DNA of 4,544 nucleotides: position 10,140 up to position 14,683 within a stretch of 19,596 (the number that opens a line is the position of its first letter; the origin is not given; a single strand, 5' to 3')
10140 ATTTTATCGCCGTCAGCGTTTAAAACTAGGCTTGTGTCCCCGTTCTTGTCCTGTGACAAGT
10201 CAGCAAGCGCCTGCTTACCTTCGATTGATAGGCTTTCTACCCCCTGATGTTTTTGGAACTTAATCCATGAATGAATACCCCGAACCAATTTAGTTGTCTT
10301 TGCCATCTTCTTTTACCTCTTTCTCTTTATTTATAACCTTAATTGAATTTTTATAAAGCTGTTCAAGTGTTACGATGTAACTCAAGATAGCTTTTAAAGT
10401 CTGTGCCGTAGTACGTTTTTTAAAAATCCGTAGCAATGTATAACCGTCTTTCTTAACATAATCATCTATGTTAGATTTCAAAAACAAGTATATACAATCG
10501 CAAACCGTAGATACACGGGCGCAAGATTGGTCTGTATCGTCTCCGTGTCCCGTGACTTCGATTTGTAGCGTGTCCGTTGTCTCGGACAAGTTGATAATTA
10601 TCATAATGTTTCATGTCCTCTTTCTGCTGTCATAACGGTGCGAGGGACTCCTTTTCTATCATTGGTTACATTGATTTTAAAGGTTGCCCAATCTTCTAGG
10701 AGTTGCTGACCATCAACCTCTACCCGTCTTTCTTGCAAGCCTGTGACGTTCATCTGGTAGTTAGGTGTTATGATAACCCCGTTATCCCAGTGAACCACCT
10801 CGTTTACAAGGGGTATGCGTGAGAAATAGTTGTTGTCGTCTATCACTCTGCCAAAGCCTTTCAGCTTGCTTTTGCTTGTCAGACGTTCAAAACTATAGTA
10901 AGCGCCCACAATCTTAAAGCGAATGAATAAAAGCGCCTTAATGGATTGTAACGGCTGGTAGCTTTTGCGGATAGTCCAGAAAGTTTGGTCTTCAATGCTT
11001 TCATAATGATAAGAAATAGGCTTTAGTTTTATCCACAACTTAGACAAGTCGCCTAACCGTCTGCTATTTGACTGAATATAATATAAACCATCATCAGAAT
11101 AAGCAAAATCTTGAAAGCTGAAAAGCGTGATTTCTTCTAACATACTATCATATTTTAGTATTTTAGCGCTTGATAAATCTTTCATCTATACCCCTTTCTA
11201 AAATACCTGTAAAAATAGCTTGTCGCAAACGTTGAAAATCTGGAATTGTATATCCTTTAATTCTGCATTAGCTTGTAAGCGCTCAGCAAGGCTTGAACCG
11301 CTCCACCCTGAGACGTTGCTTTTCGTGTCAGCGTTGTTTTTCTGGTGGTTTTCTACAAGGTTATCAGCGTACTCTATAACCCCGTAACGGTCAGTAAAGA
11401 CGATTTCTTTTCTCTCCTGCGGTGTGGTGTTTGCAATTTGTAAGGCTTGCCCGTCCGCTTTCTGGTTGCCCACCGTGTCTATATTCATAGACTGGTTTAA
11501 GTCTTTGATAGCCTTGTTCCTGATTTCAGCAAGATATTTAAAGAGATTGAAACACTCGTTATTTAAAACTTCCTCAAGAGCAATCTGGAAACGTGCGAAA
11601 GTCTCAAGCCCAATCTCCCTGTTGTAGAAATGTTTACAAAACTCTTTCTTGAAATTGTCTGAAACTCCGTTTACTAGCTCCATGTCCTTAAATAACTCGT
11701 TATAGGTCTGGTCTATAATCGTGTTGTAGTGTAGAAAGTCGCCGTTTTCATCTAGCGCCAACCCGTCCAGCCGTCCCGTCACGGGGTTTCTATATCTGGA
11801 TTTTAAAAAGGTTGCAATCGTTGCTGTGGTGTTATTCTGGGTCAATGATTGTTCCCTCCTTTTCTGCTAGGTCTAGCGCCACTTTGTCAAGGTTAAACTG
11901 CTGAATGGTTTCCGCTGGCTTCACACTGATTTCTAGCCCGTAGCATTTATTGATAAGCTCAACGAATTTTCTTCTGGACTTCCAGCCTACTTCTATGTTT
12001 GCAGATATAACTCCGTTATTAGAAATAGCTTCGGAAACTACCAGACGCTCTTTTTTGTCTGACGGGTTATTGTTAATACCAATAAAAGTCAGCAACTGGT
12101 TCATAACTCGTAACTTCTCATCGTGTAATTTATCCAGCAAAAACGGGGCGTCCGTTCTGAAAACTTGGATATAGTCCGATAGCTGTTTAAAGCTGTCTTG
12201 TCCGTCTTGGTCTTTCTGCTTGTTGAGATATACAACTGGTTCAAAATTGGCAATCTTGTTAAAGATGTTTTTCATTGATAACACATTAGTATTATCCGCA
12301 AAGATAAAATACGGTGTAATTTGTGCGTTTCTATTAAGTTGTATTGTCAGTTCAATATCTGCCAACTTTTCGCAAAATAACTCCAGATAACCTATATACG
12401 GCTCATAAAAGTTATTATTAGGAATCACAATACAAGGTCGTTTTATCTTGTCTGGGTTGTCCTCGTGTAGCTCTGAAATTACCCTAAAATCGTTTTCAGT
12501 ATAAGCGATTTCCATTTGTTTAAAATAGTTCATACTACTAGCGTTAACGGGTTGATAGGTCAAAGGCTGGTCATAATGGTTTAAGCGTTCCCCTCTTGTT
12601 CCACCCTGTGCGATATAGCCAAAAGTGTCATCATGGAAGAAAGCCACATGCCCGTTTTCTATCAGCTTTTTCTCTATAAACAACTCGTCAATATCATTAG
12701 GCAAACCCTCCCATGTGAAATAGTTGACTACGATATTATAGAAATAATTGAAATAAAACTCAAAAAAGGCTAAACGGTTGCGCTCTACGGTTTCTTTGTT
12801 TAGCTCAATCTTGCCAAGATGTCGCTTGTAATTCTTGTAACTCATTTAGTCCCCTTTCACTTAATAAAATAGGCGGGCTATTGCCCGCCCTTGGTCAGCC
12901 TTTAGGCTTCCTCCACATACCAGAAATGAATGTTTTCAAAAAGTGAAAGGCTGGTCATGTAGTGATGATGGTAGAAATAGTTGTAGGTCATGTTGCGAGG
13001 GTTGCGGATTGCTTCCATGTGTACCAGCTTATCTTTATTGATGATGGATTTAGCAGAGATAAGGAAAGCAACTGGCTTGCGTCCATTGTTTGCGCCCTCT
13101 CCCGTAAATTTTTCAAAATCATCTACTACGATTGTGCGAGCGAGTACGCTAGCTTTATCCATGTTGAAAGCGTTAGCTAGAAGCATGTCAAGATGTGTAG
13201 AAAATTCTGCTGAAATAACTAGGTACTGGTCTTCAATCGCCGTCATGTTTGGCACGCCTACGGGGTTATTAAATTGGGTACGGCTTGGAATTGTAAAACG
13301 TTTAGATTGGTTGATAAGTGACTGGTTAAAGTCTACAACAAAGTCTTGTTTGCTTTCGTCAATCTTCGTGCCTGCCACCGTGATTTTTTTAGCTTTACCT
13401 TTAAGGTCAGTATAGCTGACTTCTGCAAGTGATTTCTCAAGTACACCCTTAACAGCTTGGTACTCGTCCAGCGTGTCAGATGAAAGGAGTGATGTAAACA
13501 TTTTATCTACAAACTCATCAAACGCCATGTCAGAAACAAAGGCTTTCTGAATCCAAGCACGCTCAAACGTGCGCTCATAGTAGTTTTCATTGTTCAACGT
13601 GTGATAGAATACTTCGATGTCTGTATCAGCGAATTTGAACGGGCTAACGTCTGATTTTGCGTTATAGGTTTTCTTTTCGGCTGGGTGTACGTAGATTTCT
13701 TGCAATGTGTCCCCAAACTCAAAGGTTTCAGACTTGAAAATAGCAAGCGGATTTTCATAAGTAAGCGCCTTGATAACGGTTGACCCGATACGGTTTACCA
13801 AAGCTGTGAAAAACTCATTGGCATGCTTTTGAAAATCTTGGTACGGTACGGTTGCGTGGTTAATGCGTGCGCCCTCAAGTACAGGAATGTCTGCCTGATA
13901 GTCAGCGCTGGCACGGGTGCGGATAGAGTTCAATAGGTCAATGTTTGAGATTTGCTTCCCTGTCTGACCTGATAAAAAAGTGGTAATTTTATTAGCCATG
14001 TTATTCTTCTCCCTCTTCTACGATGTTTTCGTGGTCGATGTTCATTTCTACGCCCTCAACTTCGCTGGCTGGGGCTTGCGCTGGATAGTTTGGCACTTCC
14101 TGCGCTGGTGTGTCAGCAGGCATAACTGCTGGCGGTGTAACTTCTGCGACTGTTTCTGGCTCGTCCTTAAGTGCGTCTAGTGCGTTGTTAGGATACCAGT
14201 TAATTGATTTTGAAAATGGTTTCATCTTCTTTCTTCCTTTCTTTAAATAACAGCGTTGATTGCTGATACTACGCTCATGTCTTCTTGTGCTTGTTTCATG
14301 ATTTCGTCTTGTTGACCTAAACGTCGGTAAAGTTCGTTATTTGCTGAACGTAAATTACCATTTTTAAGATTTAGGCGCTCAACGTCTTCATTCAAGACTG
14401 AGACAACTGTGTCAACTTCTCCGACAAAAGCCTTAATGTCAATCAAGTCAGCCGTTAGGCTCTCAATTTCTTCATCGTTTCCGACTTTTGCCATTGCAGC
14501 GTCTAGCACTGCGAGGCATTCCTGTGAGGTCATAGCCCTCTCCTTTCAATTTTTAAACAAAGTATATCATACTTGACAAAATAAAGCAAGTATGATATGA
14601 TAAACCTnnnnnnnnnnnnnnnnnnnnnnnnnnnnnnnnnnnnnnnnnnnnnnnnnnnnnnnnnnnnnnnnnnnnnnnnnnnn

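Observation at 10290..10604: Phage-encoded Prp-family cysteine protease in the structural module, a candidate for N-terminal processing of the capsid protein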

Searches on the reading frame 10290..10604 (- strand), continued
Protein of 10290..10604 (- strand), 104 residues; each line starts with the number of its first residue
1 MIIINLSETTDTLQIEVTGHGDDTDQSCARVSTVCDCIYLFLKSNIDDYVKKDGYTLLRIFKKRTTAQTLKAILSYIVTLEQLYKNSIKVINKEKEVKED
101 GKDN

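Call 47: search_protein_families(library=ncbifam, proteins=[window:10290-10604:-, P0075, P0077, P0082, P0083, P0086, P0089, P0056, P0062, P0068], max_evalue=0.01)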
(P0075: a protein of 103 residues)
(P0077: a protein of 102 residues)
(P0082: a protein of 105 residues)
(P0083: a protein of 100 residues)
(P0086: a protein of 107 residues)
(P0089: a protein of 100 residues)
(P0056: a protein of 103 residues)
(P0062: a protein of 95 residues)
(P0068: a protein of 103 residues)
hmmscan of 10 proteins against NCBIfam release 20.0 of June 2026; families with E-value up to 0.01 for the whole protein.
window:10290-10604:- (104 aa): 0 families

P0075 (103 aa): 12 families
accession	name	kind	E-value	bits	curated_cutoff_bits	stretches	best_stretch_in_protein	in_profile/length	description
NF011129.0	PRK14553.2-2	equivalog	1.1e-08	35.3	133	1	1-87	1-86/104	ribosomal-processing cysteine protease Prp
NF011133.0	PRK14553.3-2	equivalog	2.3e-08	34.3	171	1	6-98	7-105/113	ribosomal-processing cysteine protease Prp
NF011132.0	PRK14553.3-1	equivalog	9.3e-08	32.3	133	1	7-98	8-102/106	ribosomal-processing cysteine protease Prp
NF011128.0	PRK14553.2-1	equivalog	4.7e-07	30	136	1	10-99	13-103/109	ribosomal-processing cysteine protease Prp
NF011126.0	PRK14553.1-6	equivalog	1.4e-06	28.5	135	1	4-38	4-40/112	ribosomal-processing cysteine protease Prp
NF011134.0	PRK14553.3-3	equivalog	9.4e-06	25.5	185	1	1-97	1-93/95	ribosomal-processing cysteine protease Prp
NF011124.0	PRK14553.1-4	equivalog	0.0001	22.3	186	1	11-44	13-45/114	ribosomal-processing cysteine protease Prp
NF011125.0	PRK14553.1-5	equivalog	0.00021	21.7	201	1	6-97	7-102/105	ribosomal-processing cysteine protease Prp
NF011122.0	PRK14553.1-1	equivalog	0.00028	21.1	166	1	12-52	14-50/108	ribosomal-processing cysteine protease Prp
NF011131.0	PRK14553.2-4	equivalog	0.0006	20.1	225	1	14-97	16-104/113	ribosomal-processing cysteine protease Prp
NF011130.0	PRK14553.2-3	equivalog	0.0046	17.1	189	0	10-96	13-103/111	ribosomal-processing cysteine protease Prp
NF011127.0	PRK14553.1-7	equivalog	0.01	16.1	122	0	1-74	1-81/123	ribosomal-processing cysteine protease Prp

P0077 (102 aa): 13 families
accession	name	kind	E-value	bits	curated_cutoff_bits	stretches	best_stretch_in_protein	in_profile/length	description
NF011133.0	PRK14553.3-2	equivalog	3.2e-14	53.2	171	1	1-98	1-105/113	ribosomal-processing cysteine protease Prp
NF011134.0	PRK14553.3-3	equivalog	9.2e-13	48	185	1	1-97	1-93/95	ribosomal-processing cysteine protease Prp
NF011132.0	PRK14553.3-1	equivalog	8.9e-12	45.2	133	1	1-96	1-100/106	ribosomal-processing cysteine protease Prp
NF011129.0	PRK14553.2-2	equivalog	3.3e-09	37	133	1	1-98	1-101/104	ribosomal-processing cysteine protease Prp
NF011125.0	PRK14553.1-5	equivalog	1.6e-08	34.9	201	1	1-97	1-102/105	ribosomal-processing cysteine protease Prp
NF011126.0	PRK14553.1-6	equivalog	3.6e-08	33.5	135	1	1-100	1-110/112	ribosomal-processing cysteine protease Prp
NF011127.0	PRK14553.1-7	equivalog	9.5e-08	32.3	122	1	1-93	1-105/123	ribosomal-processing cysteine protease Prp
NF011131.0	PRK14553.2-4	equivalog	2.1e-07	31.2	225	1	8-97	11-104/113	ribosomal-processing cysteine protease Prp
NF011130.0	PRK14553.2-3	equivalog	3e-07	30.6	189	1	1-100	1-107/111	ribosomal-processing cysteine protease Prp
NF011124.0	PRK14553.1-4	equivalog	7.8e-07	29.2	186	1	1-52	1-53/114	ribosomal-processing cysteine protease Prp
NF011122.0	PRK14553.1-1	equivalog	4.8e-06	26.8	166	1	1-49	1-50/108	ribosomal-processing cysteine protease Prp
NF011128.0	PRK14553.2-1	equivalog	8.8e-06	25.9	136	1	1-98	1-102/109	ribosomal-processing cysteine protease Prp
NF011123.0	PRK14553.1-3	equivalog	0.0087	16.6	178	0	1-97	1-101/110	ribosomal-processing cysteine protease Prp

P0082 (105 aa): 12 families
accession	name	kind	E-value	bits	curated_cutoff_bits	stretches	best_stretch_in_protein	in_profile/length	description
NF011129.0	PRK14553.2-2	equivalog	1.1e-27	96.4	133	1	1-101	1-102/104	ribosomal-processing cysteine protease Prp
NF011126.0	PRK14553.1-6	equivalog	3e-24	85.3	135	1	1-101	1-109/112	ribosomal-processing cysteine protease Prp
NF011125.0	PRK14553.1-5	equivalog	2.5e-19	69.6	201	1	1-100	1-103/105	ribosomal-processing cysteine protease Prp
NF011124.0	PRK14553.1-4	equivalog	4.4e-16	59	186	1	11-99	12-107/114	ribosomal-processing cysteine protease Prp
NF011132.0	PRK14553.3-1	equivalog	6.3e-16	58.5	133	1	10-98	10-100/106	ribosomal-processing cysteine protease Prp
NF011133.0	PRK14553.3-2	equivalog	7.4e-15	55.2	171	1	1-99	1-104/113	ribosomal-processing cysteine protease Prp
NF011131.0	PRK14553.2-4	equivalog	4.9e-12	46.1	225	1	14-100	15-105/113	ribosomal-processing cysteine protease Prp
NF011130.0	PRK14553.2-3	equivalog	9.8e-11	41.8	189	1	2-99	2-104/111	ribosomal-processing cysteine protease Prp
NF011122.0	PRK14553.1-1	equivalog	3.2e-10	40.3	166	1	11-98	12-104/108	ribosomal-processing cysteine protease Prp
NF011134.0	PRK14553.3-3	equivalog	4.6e-09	36.1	185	1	4-100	4-94/95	ribosomal-processing cysteine protease Prp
NF011127.0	PRK14553.1-7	equivalog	6e-09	36.2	122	1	1-97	1-107/123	ribosomal-processing cysteine protease Prp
NF011128.0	PRK14553.2-1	equivalog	1.3e-07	31.8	136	1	1-99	1-101/109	ribosomal-processing cysteine protease Prp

P0083 (100 aa): 12 families
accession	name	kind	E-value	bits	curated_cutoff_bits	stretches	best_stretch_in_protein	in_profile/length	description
NF011131.0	PRK14553.2-4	equivalog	1.3e-16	60.8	225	1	10-99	11-105/113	ribosomal-processing cysteine protease Prp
NF011129.0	PRK14553.2-2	equivalog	1.1e-15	57.8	133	1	1-99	1-101/104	ribosomal-processing cysteine protease Prp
NF011128.0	PRK14553.2-1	equivalog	1.1e-15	57.7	136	1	1-98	1-101/109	ribosomal-processing cysteine protease Prp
NF011132.0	PRK14553.3-1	equivalog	5.9e-14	52.2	133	1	9-98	9-101/106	ribosomal-processing cysteine protease Prp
NF011126.0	PRK14553.1-6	equivalog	6.5e-14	52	135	1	1-99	1-108/112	ribosomal-processing cysteine protease Prp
NF011133.0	PRK14553.3-2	equivalog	2.9e-12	46.9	171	1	4-99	4-105/113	ribosomal-processing cysteine protease Prp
NF011127.0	PRK14553.1-7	equivalog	1.6e-11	44.5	122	1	1-93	1-104/123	ribosomal-processing cysteine protease Prp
NF011125.0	PRK14553.1-5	equivalog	4.9e-11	43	201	1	1-99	1-103/105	ribosomal-processing cysteine protease Prp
NF011124.0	PRK14553.1-4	equivalog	1.1e-10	41.6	186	1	1-98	1-107/114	ribosomal-processing cysteine protease Prp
NF011130.0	PRK14553.2-3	equivalog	4.5e-08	33.2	189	1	7-96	7-102/111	ribosomal-processing cysteine protease Prp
NF011134.0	PRK14553.3-3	equivalog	1e-07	31.8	185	1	7-100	7-95/95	ribosomal-processing cysteine protease Prp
NF011122.0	PRK14553.1-1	equivalog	5.4e-06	26.6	166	1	14-84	15-87/108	ribosomal-processing cysteine protease Prp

P0086 (107 aa): 13 families
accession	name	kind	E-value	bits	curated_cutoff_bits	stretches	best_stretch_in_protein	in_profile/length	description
NF011129.0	PRK14553.2-2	equivalog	5.5e-18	65.2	133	1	1-98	1-101/104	ribosomal-processing cysteine protease Prp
NF011126.0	PRK14553.1-6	equivalog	1.6e-14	54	135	1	1-100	1-110/112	ribosomal-processing cysteine protease Prp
NF011133.0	PRK14553.3-2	equivalog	1.9e-12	47.5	171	1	1-102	1-109/113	ribosomal-processing cysteine protease Prp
NF011125.0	PRK14553.1-5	equivalog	7.5e-12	45.6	201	1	1-98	1-103/105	ribosomal-processing cysteine protease Prp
NF011132.0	PRK14553.3-1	equivalog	1.6e-11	44.4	133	1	1-100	1-104/106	ribosomal-processing cysteine protease Prp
NF011131.0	PRK14553.2-4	equivalog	7.3e-11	42.4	225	1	1-105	1-112/113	ribosomal-processing cysteine protease Prp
NF011124.0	PRK14553.1-4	equivalog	5.1e-09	36.2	186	1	1-102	1-112/114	ribosomal-processing cysteine protease Prp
NF011134.0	PRK14553.3-3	equivalog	5.9e-09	35.8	185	1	1-97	1-93/95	ribosomal-processing cysteine protease Prp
NF011130.0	PRK14553.2-3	equivalog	6.6e-09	35.9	189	1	10-97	10-104/111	ribosomal-processing cysteine protease Prp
NF011127.0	PRK14553.1-7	equivalog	4.1e-08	33.5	122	1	1-95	1-107/123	ribosomal-processing cysteine protease Prp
NF011128.0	PRK14553.2-1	equivalog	1.9e-06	28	136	1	17-98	17-102/109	ribosomal-processing cysteine protease Prp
NF011122.0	PRK14553.1-1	equivalog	1.2e-05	25.5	166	1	1-51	1-52/108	ribosomal-processing cysteine protease Prp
NF011123.0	PRK14553.1-3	equivalog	0.0032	18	178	1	1-105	1-109/110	ribosomal-processing cysteine protease Prp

P0089 (100 aa): 12 families
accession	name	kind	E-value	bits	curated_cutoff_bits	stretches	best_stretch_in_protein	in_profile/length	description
NF011132.0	PRK14553.3-1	equivalog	4.8e-21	75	133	1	4-98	7-102/106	ribosomal-processing cysteine protease Prp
NF011129.0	PRK14553.2-2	equivalog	1.1e-12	48.2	133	1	2-96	6-99/104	ribosomal-processing cysteine protease Prp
NF011134.0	PRK14553.3-3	equivalog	3e-12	46.3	185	1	12-98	15-94/95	ribosomal-processing cysteine protease Prp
NF011126.0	PRK14553.1-6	equivalog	1.5e-10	41.2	135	1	7-96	11-106/112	ribosomal-processing cysteine protease Prp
NF011131.0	PRK14553.2-4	equivalog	3.4e-09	37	225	1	11-100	15-107/113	ribosomal-processing cysteine protease Prp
NF011130.0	PRK14553.2-3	equivalog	1.2e-08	35.1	189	1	5-70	9-76/111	ribosomal-processing cysteine protease Prp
NF011125.0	PRK14553.1-5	equivalog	2.5e-08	34.3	201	1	11-97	14-102/105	ribosomal-processing cysteine protease Prp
NF011124.0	PRK14553.1-4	equivalog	3.5e-08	33.5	186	1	13-95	17-105/114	ribosomal-processing cysteine protease Prp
NF011122.0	PRK14553.1-1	equivalog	8.3e-08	32.5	166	1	13-70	17-76/108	ribosomal-processing cysteine protease Prp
NF011133.0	PRK14553.3-2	equivalog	2.1e-07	31.2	171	1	12-95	16-102/113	ribosomal-processing cysteine protease Prp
NF011128.0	PRK14553.2-1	equivalog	2.5e-07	30.9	136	1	11-96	16-100/109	ribosomal-processing cysteine protease Prp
NF011127.0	PRK14553.1-7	equivalog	0.00018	21.7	122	1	13-76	16-82/123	ribosomal-processing cysteine protease Prp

P0056 (103 aa): 0 families

P0062 (95 aa): 0 families

P0068 (103 aa): 0 families

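Call 50: find_encoding_contigs(protein=P0056, flank=7000, max_places=2)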
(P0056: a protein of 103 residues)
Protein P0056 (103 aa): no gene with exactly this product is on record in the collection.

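Call 51: find_encoding_contigs(protein=P0062, flank=7000, max_places=2)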
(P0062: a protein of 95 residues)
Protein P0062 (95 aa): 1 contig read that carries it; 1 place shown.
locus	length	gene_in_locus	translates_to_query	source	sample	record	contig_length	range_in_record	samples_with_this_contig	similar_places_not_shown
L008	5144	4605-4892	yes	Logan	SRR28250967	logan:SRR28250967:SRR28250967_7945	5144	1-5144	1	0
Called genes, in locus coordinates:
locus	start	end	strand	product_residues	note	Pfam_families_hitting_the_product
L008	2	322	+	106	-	?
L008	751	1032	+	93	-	-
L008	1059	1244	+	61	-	-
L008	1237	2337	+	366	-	PF25622:Phi29_MCP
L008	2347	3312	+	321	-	PF05352:Phage_connector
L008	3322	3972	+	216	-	-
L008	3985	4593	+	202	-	-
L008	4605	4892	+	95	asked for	-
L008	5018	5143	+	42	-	?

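Call 52: find_encoding_contigs(protein=P0057, flank=7000, max_places=1)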
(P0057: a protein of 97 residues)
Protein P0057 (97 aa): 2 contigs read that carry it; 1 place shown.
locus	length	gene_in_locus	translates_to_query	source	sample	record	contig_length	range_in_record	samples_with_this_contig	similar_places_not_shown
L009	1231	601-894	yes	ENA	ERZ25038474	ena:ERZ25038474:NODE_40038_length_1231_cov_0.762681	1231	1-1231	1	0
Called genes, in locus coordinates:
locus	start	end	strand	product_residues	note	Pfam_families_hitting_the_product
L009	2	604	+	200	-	?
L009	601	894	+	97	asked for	-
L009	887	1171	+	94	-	-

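Call 53: find_encoding_contigs(protein=P0060, flank=7000, max_places=1)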
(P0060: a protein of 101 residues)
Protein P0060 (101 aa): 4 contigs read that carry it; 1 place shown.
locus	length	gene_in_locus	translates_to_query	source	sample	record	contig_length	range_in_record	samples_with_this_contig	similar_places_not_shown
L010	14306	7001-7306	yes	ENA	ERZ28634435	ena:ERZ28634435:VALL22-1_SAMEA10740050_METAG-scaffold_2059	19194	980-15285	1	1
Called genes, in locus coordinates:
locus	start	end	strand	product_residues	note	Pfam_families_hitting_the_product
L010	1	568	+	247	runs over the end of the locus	PF26850:Phage_Cp-1_Terminal (weak)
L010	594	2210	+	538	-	PF03175:DNA_pol_B_2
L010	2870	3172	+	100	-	-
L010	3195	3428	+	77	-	-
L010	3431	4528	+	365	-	PF25622:Phi29_MCP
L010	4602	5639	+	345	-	PF05352:Phage_connector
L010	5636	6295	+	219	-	-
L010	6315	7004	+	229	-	-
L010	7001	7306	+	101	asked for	-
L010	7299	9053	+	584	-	-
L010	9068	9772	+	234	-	-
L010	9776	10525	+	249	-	-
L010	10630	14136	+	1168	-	PF16838:Caud_tail_N, PF18013:Phage_lysozyme2, PF20934:phi29_gp9_C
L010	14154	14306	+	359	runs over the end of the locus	PF05894:Podovirus_Gp16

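Call 54: find_encoding_contigs(protein=P0068, flank=7000, max_places=1)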
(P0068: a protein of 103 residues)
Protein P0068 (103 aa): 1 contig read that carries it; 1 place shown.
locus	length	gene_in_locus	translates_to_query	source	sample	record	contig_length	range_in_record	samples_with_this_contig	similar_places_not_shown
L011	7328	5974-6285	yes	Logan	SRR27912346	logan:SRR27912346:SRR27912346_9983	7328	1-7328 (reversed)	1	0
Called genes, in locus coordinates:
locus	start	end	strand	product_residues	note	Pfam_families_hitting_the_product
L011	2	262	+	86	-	?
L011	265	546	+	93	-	-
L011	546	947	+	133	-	PF00436:SSB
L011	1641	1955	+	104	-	-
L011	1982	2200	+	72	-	-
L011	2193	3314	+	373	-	PF25622:Phi29_MCP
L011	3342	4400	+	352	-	PF05352:Phage_connector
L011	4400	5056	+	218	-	-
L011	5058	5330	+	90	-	-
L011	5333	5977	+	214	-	-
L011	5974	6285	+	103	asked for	-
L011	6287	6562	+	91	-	-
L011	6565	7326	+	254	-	?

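Call 68: fold_search(model_id=the predicted structure, library=viral)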
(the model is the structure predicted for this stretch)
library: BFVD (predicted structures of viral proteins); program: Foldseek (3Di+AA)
matches with E <= 10: 1143; with E <= 0.001: 8
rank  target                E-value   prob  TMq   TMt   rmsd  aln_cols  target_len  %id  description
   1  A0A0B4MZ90            1.5e-18  1.00  0.88  0.88   3.3       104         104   96  Uncharacterized protein [Streptococcus phage SOCP]
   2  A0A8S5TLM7            1.4e-06  1.00  0.69  0.61   3.7       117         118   21  Cysteine protease [Podoviridae sp. ctS6V7]
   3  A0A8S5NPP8            3.8e-06  1.00  0.66  0.63   3.8       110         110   18  Cysteine protease [Myoviridae sp. ctagO6]
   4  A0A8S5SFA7            1.2e-05  1.00  0.73  0.81   2.3        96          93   14  Cysteine protease [Podoviridae sp. ctZih56]
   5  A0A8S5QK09            1.1e-04  1.00  0.74  0.60   2.2        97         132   12  Cysteine protease [Podoviridae sp. ctdRZ1]
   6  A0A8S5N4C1            1.4e-04  1.00  0.61  0.54   3.4       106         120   19  YsxB-like protein [Siphoviridae sp. ct5Px37]
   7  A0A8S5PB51            6.3e-04  1.00  0.64  0.51   2.9        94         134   13  YsxB-like protein [Siphoviridae sp. ctsfh5]
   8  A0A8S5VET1            8.7e-04  1.00  0.64  0.55   2.9        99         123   19  YsxB-like protein [Siphoviridae sp. ctbxa26]
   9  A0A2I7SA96            2.2e-03  1.00  0.41  0.50   4.9        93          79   10  (no name in the UniProt tables at hand)
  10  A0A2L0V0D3            8.5e-03  0.96  0.41  0.36   5.6        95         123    8  Uncharacterized protein [Agrobacterium phage Atu_ph07]
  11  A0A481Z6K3            1.1e-02  0.99  0.52  0.39  11.0       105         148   14  Uncharacterized protein [Pithovirus LCPAC302]
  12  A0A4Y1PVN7            1.2e-02  0.84  0.32  0.36   6.2        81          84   15  (no name in the UniProt tables at hand)
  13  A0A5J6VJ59            2.0e-02  0.92  0.42  0.07   6.1        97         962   20  Insulinase [Megaviridae environmental sample]
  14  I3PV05                2.1e-02  0.77  0.32  0.28   5.6        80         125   19  Uncharacterized protein [Clostridium phage phiCP7R]
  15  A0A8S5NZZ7            2.4e-02  0.63  0.34  0.33   6.7       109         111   13  Uncharacterized protein [Myoviridae sp. ctLnO19]
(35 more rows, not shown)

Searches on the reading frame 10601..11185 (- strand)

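Call 35: search_protein_families(library=phrogs, proteins=[window:10601-11185:-], max_evalue=0.01)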
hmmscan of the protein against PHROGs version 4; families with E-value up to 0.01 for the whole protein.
window:10601-11185:- (194 aa): 1 family
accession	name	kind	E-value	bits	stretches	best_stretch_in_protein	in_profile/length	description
phrog_27791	-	unknown function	1.2e-132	440.4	1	1-194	1-194/194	-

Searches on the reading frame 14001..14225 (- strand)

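Call 35: search_protein_families(library=phrogs, proteins=[window:14001-14225:-], max_evalue=0.01)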
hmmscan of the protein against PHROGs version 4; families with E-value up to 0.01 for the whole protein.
window:14001-14225:- (74 aa): 1 family
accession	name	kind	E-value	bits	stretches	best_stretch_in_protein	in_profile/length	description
phrog_15061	-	unknown function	0.0059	18.3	1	18-55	34-71/152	-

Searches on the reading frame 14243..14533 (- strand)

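Call 35: search_protein_families(library=phrogs, proteins=[window:14243-14533:-], max_evalue=0.01)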
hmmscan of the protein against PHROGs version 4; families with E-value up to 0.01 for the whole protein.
window:14243-14533:- (96 aa): 4 families
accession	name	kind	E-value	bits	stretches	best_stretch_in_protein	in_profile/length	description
phrog_25389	-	unknown function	1.2e-62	209.3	1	1-96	1-96/96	-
phrog_10439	-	head and packaging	0.00026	22.4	1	13-86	11-86/101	head scaffolding protein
phrog_739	-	lysis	0.0057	17.9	1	13-88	20-94/122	Rz-like spanin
phrog_4876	-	unknown function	0.0088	16.7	0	9-89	18-98/226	-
